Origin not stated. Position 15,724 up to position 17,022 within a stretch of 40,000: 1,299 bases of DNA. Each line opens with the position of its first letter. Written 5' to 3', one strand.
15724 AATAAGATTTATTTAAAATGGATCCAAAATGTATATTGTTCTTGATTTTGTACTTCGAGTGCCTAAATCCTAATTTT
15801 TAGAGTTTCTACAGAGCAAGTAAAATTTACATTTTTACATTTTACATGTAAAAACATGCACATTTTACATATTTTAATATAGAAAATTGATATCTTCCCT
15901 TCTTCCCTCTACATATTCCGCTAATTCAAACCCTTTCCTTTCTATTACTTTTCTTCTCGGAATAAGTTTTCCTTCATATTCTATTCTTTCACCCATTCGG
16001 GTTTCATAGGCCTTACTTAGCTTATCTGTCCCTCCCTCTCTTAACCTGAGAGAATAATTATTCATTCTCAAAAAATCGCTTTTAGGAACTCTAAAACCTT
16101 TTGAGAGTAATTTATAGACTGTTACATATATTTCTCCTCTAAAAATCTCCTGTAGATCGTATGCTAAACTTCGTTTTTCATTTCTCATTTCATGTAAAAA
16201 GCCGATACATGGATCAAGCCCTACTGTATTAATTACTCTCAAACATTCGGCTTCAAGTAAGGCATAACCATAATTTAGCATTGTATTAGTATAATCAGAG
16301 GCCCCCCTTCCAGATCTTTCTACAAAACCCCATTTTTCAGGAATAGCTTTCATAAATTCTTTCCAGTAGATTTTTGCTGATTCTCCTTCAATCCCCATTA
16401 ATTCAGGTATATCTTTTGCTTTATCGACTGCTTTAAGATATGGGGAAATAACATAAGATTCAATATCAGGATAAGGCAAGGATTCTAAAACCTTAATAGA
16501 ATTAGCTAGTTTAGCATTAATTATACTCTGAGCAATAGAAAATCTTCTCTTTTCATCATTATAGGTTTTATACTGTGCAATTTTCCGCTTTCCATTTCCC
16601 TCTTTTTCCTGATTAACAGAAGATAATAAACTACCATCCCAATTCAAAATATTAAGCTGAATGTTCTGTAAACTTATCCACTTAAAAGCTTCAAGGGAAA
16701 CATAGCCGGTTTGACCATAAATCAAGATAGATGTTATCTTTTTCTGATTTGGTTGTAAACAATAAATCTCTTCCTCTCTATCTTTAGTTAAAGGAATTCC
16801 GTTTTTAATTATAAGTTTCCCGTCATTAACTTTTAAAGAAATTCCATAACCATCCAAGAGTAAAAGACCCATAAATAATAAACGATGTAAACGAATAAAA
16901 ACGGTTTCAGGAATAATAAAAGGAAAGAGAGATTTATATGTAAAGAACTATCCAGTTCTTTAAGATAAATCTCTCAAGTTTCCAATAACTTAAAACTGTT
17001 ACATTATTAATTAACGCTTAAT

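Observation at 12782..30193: Complete 17.4-kb casposon: solo Cas1 plus PolB core, ~315-bp TIRs and a 14-bp target-site duplication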

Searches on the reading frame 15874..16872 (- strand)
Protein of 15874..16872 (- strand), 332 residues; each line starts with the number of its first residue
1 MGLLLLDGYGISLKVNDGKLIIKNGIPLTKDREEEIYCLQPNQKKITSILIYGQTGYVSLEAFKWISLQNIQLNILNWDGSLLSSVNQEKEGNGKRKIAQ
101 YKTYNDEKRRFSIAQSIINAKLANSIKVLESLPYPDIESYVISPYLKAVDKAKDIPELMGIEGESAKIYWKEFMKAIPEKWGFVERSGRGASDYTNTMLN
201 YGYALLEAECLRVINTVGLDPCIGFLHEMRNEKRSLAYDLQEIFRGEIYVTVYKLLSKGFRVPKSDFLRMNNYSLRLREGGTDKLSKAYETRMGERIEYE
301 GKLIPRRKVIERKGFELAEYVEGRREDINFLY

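Call 7: search_protein_families(library=pfam, proteins=[window:15874-16872:-], max_evalue=0.01)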
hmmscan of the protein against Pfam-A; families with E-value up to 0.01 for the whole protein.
window:15874-16872:- (332 aa): 1 family
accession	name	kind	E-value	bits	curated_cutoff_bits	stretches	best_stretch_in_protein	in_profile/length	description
PF01867.21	Cas_Cas1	-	1.3e-61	208.7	22.3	1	6-290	3-282/283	CRISPR associated protein Cas1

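Call 17: search_solved_structures(query=window:15874-16872:-, max_evalue=0.001, show_alignments=1)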
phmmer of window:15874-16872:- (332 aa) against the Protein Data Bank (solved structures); distinct sequences matched with E-value up to 0.001: 11.
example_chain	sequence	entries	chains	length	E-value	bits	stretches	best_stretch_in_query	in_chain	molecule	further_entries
6opm_A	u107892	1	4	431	3.7e-72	246.7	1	1-330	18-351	CRISPR-associated endonuclease Cas1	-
4n06_A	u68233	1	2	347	2.6e-32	115.8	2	149-326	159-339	CRISPR-associated endonuclease Cas1 1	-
7cr6_A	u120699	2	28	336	1.9e-22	83.3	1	58-299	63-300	CRISPR-associated endonuclease Cas1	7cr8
8d3l_A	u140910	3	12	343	8.3e-21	78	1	46-299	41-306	CRISPR-associated endonuclease Cas1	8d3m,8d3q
8d3p_A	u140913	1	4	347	8.6e-21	77.9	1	46-299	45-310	CRISPR-associated endonuclease Cas1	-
4xtk_A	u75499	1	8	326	2.3e-19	73.2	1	46-318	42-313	CRISPR-associated endonuclease Cas1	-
7ei1_A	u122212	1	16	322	1.6e-18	70.4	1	46-325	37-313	CRISPR-associated endonuclease Cas1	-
4wj0_A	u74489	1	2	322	2.8e-17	66.4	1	46-325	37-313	CRISPR-associated endonuclease Cas1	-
2yzs_A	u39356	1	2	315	5.3e-14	55.6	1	59-300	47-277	Putative uncharacterized protein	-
7mi4_A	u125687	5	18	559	5.8e-14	55.5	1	6-323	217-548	CRISPR-associated exonuclease Cas4/endonuclease Cas1 fusion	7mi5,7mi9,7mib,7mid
7kft_D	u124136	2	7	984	3.3e-07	33.3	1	70-267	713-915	Cas6-RT-Cas1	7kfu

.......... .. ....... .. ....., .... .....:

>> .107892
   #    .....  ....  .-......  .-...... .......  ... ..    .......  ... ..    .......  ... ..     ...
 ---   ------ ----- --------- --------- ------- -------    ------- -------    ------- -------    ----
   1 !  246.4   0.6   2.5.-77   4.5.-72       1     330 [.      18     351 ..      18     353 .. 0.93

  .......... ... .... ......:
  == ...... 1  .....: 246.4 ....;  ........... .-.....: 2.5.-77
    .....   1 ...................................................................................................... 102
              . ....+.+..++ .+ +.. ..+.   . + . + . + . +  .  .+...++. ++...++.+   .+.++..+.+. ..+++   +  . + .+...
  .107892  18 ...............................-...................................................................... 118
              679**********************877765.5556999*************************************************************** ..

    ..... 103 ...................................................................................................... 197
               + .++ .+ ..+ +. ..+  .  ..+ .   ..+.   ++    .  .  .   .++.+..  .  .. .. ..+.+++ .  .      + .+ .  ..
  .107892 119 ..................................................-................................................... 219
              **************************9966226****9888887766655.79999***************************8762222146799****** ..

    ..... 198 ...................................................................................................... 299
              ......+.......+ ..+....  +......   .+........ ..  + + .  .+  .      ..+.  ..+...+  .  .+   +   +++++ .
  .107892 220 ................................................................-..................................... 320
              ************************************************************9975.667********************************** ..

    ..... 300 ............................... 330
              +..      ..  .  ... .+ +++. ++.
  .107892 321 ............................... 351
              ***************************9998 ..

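Call 19: find_encoding_contigs(protein=window:15874-16872:-, flank=10000, max_places=10)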
Protein window:15874-16872:- (332 aa): 2 contigs read that carry it; 2 places shown.
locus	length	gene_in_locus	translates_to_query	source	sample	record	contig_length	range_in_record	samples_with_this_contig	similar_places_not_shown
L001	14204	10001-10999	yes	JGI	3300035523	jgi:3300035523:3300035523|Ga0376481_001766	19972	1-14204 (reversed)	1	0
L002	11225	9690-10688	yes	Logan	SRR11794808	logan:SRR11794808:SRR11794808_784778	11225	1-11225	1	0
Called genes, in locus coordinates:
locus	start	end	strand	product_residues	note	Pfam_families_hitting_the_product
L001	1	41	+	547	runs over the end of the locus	-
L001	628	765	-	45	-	-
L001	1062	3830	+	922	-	PF24885:TPR_NPHP3, PF13374:TPR_10, PF13424:TPR_12, PF24885:TPR_NPHP3, PF13374:TPR_10, PF13424:TPR_12, PF13374:TPR_10, PF13424:TPR_12, +18 more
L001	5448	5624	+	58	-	-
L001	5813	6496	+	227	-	-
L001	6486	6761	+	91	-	-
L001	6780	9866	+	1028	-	PF03175:DNA_pol_B_2, PF00136:DNA_pol_B (faint)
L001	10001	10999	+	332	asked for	PF01867:Cas_Cas1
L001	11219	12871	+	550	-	PF02985:HEAT (faint), PF13646:HEAT_2 (weak)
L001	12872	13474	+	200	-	-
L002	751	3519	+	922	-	PF24885:TPR_NPHP3, PF13374:TPR_10, PF13424:TPR_12, PF24885:TPR_NPHP3, PF13374:TPR_10, PF13424:TPR_12, PF13374:TPR_10, PF13424:TPR_12, +18 more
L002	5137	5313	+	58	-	-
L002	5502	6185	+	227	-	-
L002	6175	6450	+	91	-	-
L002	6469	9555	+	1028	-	PF03175:DNA_pol_B_2, PF00136:DNA_pol_B (faint)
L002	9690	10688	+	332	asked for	PF01867:Cas_Cas1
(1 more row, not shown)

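Call 25: find_homologous_proteins(query=window:15874-16872:-, max_evalue=1e-20)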
Query window:15874-16872:- (332 aa): 178 proteins with E <= 1e-20 among 1703 candidates; the best 120 are listed.
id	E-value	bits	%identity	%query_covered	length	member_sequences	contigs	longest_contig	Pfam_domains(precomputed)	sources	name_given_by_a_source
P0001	3.8e-194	662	89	100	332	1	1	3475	PF01867.22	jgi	jgi:CRISP-associated protein Cas1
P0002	1.4e-184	631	86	99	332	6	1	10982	PF01867.22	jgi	jgi:CRISPR-associated protein Cas1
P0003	7.7e-184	629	86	99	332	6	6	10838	PF01867.22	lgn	-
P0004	2.0e-179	614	84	99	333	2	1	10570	PF01867.22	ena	-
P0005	1.9e-176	604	82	99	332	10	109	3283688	PF01867.22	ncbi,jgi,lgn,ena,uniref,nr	ncbi:MAG: CRISPR-associated endonuclease Cas1 [Methanosarcina flavescens]|jgi:CRISPR-associated prot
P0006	3.5e-176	603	83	99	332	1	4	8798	PF01867.22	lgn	-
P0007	1.6e-175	601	81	99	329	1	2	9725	PF01867.22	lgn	-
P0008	1.5e-174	598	81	99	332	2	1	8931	PF01867.22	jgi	jgi:CRISP-associated protein Cas1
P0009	4.1e-173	593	80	99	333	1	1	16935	PF01867.22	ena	-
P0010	6.5e-173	593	82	98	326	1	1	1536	PF01867.22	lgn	-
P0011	2.0e-172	591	80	100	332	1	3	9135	PF01867.22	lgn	-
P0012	4.9e-172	590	80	100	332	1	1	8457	PF01867.22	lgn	-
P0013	1.9e-169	581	90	86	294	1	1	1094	PF01867.22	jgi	jgi:CRISP-associated protein Cas1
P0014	3.1e-167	574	78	100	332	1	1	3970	PF01867.22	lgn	-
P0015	2.4e-144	499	84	80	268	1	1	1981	PF01867.22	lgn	-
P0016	1.6e-120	420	60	99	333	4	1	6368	PF01867.22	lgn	-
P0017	4.1e-120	419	59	100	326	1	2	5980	PF01867.22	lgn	-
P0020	4.5e-83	297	62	67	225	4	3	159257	PF01867.22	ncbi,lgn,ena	-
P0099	1.1e-66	244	41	98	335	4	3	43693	PF01867.22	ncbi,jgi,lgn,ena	jgi:CRISPR-associated protein Cas1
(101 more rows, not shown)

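Call 26: find_encoding_contigs(protein=P0005, flank=10000, max_places=10)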
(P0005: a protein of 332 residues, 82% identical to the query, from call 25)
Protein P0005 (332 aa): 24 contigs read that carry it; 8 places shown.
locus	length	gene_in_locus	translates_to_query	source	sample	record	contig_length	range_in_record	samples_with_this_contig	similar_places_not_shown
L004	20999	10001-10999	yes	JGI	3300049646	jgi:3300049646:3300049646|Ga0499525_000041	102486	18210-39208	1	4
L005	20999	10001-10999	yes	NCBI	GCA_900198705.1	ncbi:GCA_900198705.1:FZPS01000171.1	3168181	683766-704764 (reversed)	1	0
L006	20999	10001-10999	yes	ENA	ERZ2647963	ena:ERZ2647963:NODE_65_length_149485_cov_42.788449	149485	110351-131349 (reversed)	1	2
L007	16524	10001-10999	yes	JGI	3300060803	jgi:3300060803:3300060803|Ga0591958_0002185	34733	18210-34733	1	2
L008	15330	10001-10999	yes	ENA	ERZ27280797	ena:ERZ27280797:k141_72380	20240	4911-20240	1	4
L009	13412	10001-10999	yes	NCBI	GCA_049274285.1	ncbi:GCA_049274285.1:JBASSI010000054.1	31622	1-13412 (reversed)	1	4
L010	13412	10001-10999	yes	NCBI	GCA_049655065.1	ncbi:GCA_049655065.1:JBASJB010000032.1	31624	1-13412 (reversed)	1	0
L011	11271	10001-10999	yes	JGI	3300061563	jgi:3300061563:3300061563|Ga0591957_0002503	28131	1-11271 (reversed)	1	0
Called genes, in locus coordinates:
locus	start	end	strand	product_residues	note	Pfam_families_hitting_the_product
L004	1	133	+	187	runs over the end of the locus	-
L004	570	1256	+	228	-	PF18917:LiaI-LiaF-like_TM1 (weak), PF22570:LiaF-TM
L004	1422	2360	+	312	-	PF13367:PrsW-protease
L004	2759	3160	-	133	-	PF27297:AF_0843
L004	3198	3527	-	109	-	PF10826:DUF2551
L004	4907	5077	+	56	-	-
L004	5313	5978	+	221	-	-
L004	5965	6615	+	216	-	-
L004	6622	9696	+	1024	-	PF00136:DNA_pol_B (faint)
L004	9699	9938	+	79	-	-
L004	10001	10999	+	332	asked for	PF01867:Cas_Cas1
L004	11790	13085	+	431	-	-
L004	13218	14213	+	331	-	-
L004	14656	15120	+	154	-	-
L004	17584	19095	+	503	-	PF03976:PPK2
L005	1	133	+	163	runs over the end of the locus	-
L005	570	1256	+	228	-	PF18917:LiaI-LiaF-like_TM1 (weak), PF22570:LiaF-TM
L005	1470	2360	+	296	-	PF13367:PrsW-protease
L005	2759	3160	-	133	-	PF27297:AF_0843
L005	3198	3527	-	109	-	PF10826:DUF2551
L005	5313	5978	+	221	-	-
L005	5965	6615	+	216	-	-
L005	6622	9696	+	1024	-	PF00136:DNA_pol_B (faint)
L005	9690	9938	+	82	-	-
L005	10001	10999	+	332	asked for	PF01867:Cas_Cas1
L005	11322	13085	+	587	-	-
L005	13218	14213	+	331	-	-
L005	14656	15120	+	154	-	-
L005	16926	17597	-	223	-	PF01902:Diphthami_syn_2_N, PF28410:Diphthami_syn_2_C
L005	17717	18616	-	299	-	PF00294:PfkB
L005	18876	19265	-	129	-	PF04475:DUF555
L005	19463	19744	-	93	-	PF04010:DUF357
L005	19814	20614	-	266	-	PF00590:TP_methylase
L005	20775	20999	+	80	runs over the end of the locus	PF13192:Thioredoxin_3, PF00462:Glutaredoxin (faint)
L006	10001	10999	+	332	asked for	PF01867:Cas_Cas1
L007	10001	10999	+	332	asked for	PF01867:Cas_Cas1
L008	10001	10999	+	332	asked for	PF01867:Cas_Cas1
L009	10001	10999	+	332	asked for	PF01867:Cas_Cas1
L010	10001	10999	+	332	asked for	PF01867:Cas_Cas1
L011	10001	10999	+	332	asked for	PF01867:Cas_Cas1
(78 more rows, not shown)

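Call 42: list_cluster_members(proteins=[P0005, P0020, P0016, P0017, P0002, P0004, P0009, P0001])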
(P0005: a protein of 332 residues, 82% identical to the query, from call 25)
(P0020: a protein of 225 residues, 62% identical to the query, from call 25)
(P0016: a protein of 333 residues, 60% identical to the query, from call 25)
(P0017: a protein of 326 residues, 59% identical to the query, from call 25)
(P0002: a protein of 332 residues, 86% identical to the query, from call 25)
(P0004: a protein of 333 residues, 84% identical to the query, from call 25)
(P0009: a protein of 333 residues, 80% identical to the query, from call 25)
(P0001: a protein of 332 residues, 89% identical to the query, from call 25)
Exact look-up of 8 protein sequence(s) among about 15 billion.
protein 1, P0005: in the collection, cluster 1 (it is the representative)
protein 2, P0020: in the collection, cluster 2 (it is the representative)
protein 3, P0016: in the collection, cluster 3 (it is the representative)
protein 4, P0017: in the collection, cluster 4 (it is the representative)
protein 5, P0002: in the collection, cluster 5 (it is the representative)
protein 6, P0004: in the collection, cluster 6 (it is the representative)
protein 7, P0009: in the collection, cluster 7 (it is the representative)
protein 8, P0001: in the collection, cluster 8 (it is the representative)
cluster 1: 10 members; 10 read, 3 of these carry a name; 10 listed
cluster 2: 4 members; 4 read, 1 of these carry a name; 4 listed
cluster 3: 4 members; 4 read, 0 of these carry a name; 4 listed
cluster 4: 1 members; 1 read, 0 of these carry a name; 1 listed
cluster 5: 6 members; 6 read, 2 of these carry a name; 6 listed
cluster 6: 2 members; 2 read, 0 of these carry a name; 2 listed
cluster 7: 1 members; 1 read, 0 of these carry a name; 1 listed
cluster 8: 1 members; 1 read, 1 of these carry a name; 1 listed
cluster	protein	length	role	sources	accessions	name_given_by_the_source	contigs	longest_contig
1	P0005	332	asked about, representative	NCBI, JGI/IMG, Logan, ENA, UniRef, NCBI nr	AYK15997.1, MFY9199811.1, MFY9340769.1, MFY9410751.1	MAG: CRISPR-associated endonuclease Cas1 [Methanosarcina flavescens] | CRISPR-associated protein Cas1 | CRISPR-associated endonuclease Cas1 n=1 Tax=Methanosarcina flavescens TaxID=1715806 ...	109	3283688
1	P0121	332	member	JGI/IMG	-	CRISPR-associated protein Cas1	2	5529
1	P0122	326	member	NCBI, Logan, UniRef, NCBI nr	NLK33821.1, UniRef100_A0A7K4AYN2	MAG: CRISPR-associated endonuclease Cas1 [Methanosarcina flavescens] | CRISPR-associated endonuclease Cas1 n=1 Tax=Methanosarcina flavescens TaxID=1715806 ... | CRISPR-associated endonuclease Cas1 [Methanosarcina flavescens]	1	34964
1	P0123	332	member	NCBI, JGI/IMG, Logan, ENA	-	-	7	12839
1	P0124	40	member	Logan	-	-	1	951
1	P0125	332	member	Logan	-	-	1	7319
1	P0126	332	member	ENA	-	-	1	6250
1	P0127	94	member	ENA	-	-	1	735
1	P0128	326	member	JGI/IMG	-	-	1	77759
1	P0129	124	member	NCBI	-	-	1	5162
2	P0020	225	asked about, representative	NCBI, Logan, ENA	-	-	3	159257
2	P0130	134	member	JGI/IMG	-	CRISPR-associated protein Cas1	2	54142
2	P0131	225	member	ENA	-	-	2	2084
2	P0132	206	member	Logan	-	-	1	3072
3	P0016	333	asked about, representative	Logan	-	-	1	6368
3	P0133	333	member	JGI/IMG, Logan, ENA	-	-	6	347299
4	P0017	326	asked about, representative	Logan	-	-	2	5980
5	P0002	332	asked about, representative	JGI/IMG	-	CRISPR-associated protein Cas1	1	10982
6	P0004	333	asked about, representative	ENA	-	-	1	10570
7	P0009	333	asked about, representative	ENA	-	-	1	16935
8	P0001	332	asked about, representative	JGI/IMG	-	CRISP-associated protein Cas1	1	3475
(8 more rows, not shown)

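Call 48: find_encoding_contigs(protein=P0099, flank=10000, max_places=4)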
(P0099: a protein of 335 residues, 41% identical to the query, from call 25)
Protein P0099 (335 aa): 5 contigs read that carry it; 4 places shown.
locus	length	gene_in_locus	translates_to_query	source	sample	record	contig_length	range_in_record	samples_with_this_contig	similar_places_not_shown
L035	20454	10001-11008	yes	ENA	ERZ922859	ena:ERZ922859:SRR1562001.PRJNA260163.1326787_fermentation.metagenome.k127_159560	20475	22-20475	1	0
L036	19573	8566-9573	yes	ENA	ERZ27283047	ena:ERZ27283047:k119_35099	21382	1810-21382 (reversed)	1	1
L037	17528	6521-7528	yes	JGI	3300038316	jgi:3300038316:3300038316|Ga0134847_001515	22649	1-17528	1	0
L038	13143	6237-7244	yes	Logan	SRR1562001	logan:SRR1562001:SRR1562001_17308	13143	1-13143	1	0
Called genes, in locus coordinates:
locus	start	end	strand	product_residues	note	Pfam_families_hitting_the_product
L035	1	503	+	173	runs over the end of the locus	?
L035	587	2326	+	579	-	PF09843:DUF2070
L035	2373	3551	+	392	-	PF00155:Aminotran_1_2, PF12897:Asp_aminotransf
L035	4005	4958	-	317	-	-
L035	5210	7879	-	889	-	PF03175:DNA_pol_B_2, PF00136:DNA_pol_B (faint)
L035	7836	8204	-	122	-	-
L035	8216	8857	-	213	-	-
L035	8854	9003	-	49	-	-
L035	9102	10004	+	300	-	-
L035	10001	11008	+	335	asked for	PF01867:Cas_Cas1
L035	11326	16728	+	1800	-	PF25199:nSTAND_NTPase5 (faint)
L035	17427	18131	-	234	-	PF13749:HATPase_c_4, PF21247:Fic-like_C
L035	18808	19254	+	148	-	PF13026:DUF3887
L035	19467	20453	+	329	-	?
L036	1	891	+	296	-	?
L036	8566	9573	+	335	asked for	PF01867:Cas_Cas1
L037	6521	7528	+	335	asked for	PF01867:Cas_Cas1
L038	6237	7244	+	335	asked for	PF01867:Cas_Cas1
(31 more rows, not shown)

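Call 57: search_protein_families(library=pfam, proteins=[L005:5313-5978:+, L005:5965-6615:+], max_evalue=10)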
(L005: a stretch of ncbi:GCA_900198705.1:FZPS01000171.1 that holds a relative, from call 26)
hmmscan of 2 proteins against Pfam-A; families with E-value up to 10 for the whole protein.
L005:5313-5978:+ (221 aa): 0 families

L005:5965-6615:+ (216 aa): 10 families
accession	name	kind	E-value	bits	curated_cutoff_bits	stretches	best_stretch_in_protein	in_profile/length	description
PF12251.13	SNAPC3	-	7.1e-05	23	23.8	2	112-167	135-187/199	snRNA-activating protein complex (SNAPc), subunit 3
PF18954.5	DUF5697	-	0.083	13.5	27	1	84-163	28-105/161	Family of unknown function (DUF5697)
PF21368.3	AI2M-like_HNH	-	0.11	12.9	23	0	7-19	1-14/49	AI2M/AI1M-like, HNH endonuclease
PF14149.11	YhfH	-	0.11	12.8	27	0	4-12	13-21/37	YhfH-like protein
PF18012.7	PH_17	-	0.14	12.4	22.4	0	125-146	19-40/60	PH domain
PF13391.12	HNH_2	-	0.18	12.2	21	1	125-158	1-55/66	HNH endonuclease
PF03691.19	UPF0167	-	0.73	10.1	25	0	111-157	9-51/174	Uncharacterised protein family (UPF0167)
PF12511.13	DUF3716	-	0.91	9.9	22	1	3-43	11-51/59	Protein of unknown function (DUF3716)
PF23382.1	DUF7097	-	1.3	9.3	27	1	118-169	72-143/175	Family of unknown function (DUF7097)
PF02945.21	Endonuclease_7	-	5.1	7.5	23.6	1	109-158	11-60/82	Recombination endonuclease VII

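Call 58: find_encoding_contigs(protein=P0020, flank=10000, max_places=5)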
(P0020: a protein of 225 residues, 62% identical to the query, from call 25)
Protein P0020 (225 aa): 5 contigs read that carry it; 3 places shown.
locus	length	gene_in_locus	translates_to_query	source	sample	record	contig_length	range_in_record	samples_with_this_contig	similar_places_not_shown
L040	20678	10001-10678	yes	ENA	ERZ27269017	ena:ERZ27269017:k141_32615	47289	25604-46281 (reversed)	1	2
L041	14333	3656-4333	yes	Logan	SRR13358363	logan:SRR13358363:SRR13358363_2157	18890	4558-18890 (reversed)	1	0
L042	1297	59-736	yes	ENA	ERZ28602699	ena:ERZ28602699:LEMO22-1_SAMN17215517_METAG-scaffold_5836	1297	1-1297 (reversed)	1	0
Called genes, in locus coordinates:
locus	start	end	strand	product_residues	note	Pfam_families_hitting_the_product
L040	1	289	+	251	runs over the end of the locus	PF23023:Anti-Pycsar_Apyc1, PF00753:Lactamase_B, PF12706:Lactamase_B_2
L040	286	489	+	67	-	-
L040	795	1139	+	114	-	-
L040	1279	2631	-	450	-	PF13439:Glyco_transf_4, PF00534:Glycos_transf_1, PF13692:Glyco_trans_1_4, PF13524:Glyco_trans_1_2 (weak), PF26337:Gtf3_C (faint), PF01050:MannoseP_isomer, PF07883:Cupin_2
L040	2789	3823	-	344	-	PF04041:Glyco_hydro_130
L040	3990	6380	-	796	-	PF13439:Glyco_transf_4, PF00534:Glycos_transf_1, PF13692:Glyco_trans_1_4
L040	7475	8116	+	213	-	-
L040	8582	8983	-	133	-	PF27297:AF_0843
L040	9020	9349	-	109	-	PF10826:DUF2551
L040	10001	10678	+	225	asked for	PF01867:Cas_Cas1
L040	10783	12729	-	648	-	PF07719:TPR_2 (faint), PF12895:ANAPC3 (faint), PF13176:TPR_7 (faint), PF13181:TPR_8 (faint), PF13371:TPR_9 (faint), PF13414:TPR_11 (faint), PF00515:TPR_1, PF23914:TPR_CcmH_CycH (weak), +7 more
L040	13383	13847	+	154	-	-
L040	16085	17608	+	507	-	PF03976:PPK2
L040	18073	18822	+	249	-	PF00005:ABC_tran, PF13304:AAA_21 (weak)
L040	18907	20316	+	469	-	-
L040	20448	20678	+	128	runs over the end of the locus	PF07885:Ion_trans_2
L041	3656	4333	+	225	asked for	PF01867:Cas_Cas1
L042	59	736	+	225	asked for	PF01867:Cas_Cas1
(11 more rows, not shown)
